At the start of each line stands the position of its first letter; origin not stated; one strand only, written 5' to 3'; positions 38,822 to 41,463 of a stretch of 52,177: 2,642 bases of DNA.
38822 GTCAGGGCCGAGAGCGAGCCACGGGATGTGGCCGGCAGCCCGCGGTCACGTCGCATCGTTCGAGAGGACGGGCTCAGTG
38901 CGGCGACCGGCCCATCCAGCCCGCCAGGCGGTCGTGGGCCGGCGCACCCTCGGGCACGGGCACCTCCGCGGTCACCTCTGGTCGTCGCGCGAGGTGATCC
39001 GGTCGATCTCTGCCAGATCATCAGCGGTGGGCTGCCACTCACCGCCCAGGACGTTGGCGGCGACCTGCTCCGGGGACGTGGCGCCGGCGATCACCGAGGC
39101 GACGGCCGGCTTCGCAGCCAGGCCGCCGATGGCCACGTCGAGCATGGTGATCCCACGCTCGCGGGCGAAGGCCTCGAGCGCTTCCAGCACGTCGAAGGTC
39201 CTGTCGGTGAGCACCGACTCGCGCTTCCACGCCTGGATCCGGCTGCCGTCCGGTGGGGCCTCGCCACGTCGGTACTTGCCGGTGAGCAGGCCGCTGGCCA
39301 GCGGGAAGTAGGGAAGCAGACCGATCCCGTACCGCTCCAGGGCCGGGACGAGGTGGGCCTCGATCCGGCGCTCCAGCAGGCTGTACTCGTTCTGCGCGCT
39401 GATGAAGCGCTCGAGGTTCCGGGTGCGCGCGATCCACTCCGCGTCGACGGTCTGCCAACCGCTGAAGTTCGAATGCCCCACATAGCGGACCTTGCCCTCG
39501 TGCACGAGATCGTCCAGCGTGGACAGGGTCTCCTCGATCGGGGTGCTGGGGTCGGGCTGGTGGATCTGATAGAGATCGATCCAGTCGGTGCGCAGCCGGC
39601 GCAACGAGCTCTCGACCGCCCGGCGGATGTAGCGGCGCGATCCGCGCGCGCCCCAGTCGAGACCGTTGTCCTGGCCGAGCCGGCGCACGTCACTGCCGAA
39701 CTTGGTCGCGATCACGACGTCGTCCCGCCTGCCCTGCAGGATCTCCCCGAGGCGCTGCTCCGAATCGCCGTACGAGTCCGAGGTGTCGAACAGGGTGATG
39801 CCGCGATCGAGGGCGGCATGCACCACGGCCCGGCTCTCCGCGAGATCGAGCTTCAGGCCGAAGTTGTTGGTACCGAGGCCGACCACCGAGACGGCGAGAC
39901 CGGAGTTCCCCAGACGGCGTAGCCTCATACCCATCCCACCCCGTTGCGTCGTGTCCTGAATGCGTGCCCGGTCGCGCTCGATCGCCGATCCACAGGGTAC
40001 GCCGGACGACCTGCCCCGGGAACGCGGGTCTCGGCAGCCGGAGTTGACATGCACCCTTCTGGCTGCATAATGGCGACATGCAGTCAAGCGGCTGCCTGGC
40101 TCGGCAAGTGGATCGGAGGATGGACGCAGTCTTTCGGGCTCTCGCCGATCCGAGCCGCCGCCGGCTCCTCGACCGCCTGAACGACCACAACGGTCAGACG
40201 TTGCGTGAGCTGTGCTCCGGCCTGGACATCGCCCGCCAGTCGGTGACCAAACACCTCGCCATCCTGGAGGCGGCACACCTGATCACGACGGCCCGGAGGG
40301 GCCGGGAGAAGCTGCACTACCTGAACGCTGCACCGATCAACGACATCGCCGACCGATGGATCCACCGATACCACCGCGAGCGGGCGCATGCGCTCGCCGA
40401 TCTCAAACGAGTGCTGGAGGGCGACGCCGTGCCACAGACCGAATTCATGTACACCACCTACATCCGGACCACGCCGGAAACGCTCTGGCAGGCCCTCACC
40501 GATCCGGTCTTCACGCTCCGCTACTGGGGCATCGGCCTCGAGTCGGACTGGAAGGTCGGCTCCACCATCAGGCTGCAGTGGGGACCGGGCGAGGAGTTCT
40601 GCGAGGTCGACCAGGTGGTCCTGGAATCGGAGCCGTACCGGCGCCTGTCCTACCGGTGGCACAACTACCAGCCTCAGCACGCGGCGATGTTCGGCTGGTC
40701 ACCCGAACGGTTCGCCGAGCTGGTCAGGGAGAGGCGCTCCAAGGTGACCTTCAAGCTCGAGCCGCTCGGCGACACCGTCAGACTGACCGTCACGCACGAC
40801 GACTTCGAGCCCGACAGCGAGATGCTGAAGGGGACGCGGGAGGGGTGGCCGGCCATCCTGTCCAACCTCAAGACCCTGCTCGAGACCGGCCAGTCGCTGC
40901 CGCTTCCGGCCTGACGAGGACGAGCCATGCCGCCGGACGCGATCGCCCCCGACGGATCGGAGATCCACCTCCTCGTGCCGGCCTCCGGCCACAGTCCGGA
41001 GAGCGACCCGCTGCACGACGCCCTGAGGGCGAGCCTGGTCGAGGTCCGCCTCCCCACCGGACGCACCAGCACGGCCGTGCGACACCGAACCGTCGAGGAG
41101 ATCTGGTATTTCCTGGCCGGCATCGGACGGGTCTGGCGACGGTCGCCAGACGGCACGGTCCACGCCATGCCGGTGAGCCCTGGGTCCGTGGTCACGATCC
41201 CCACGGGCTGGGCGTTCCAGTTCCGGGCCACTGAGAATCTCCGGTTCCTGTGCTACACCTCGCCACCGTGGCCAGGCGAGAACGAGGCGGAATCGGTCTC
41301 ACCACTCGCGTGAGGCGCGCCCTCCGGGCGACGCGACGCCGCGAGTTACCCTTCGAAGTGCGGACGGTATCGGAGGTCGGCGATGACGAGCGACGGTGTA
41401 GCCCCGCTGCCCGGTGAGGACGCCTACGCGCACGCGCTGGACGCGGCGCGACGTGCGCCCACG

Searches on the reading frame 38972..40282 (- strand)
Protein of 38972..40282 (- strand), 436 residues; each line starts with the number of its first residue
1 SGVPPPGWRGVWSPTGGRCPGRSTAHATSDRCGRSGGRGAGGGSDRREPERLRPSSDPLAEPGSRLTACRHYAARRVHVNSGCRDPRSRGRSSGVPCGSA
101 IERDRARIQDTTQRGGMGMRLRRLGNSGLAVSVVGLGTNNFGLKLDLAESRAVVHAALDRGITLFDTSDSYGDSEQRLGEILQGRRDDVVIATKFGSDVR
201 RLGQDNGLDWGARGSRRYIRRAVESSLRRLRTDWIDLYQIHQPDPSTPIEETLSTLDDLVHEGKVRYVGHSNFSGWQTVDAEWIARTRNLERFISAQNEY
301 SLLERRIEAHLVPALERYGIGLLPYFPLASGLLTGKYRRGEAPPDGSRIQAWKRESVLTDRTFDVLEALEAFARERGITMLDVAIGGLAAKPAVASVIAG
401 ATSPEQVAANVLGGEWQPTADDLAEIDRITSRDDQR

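Call 13: search_protein_families(library=pfam, proteins=[window:38972-40282:-], max_evalue=0.01)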
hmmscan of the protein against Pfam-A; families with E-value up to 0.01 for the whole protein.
window:38972-40282:- (436 aa): 1 family
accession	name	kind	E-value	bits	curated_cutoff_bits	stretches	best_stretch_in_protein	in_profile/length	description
PF00248.27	Aldo_ket_red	-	5.2e-69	233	24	1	134-429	2-289/291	Aldo/keto reductase family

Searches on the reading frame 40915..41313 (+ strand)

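Call 12: search_protein_families(library=pfam, proteins=[window:40915-41313:+], max_evalue=0.01)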
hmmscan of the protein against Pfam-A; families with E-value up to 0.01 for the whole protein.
window:40915-41313:+ (132 aa): 2 families
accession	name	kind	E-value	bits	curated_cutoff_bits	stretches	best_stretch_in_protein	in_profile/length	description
PF07883.17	Cupin_2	-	2.5e-05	24.3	27.2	1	43-113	2-68/70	Cupin domain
PF00190.28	Cupin_1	-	0.0037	17.3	22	1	36-111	30-110/151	Cupin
